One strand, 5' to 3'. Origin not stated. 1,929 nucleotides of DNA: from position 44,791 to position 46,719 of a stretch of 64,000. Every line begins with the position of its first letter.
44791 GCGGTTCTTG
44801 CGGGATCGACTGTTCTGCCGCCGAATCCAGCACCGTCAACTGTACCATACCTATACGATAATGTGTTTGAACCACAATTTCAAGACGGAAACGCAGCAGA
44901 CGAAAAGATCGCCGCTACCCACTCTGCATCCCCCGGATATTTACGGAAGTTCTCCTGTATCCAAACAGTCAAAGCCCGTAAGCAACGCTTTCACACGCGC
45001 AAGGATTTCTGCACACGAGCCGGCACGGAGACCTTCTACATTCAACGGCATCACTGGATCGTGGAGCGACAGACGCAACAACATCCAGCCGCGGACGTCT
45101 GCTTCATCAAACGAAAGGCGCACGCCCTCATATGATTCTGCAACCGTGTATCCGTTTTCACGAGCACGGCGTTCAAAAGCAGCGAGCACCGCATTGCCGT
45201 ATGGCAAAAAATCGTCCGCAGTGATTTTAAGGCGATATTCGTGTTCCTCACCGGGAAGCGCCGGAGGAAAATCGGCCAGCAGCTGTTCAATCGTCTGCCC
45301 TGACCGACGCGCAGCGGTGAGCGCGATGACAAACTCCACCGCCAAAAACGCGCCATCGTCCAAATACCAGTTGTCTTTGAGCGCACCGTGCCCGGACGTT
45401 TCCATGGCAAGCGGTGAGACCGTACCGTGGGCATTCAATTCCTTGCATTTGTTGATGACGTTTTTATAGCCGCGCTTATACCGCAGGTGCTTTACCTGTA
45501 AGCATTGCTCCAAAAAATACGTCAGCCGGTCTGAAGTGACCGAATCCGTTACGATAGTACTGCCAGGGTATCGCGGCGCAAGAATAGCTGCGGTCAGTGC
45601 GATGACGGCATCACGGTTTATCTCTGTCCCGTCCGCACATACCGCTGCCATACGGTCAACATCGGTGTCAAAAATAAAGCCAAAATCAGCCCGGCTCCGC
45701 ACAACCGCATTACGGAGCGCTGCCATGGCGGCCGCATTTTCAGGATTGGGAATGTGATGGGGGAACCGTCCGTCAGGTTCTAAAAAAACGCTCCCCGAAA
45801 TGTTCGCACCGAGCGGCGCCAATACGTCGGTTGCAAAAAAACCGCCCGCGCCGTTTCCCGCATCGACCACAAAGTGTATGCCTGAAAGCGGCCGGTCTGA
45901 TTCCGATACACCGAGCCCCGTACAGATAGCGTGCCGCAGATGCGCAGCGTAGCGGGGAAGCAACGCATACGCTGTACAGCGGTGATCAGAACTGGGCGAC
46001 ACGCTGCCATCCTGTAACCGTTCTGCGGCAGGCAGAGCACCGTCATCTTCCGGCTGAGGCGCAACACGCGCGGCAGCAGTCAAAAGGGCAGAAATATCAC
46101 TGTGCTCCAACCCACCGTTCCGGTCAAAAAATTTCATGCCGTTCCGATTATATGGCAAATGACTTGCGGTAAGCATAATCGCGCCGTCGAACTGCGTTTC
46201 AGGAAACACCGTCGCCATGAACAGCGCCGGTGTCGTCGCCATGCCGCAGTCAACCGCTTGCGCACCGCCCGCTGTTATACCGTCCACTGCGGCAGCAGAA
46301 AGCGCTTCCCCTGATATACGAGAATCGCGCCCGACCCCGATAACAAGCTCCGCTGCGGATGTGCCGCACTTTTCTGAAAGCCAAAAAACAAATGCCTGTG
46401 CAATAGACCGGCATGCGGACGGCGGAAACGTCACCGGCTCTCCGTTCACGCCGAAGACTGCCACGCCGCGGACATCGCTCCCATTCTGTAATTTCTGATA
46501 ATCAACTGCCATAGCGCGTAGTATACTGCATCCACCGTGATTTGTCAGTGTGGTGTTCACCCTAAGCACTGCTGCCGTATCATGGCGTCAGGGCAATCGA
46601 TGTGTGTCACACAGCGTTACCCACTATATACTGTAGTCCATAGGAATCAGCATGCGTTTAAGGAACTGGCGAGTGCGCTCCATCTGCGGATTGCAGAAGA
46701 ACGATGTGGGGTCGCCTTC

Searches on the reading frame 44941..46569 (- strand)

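Call 34: search_protein_families(library=pfam, proteins=[window:44941-46569:-], max_evalue=0.00001)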
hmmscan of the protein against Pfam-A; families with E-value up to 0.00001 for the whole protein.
window:44941-46569:- (542 aa): 3 families
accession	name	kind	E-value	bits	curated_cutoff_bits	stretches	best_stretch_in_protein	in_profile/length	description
PF02878.22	PGM_PMM_I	-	2.8e-22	79.3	22.5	1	31-155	7-119/138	Phosphoglucomutase/phosphomannomutase, alpha/beta/alpha domain I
PF02879.22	PGM_PMM_II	-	5.9e-19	69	29.3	1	207-314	3-103/103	Phosphoglucomutase/phosphomannomutase, alpha/beta/alpha domain II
PF02880.22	PGM_PMM_III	-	2.3e-10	41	20.7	1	319-435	2-112/115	Phosphoglucomutase/phosphomannomutase, alpha/beta/alpha domain III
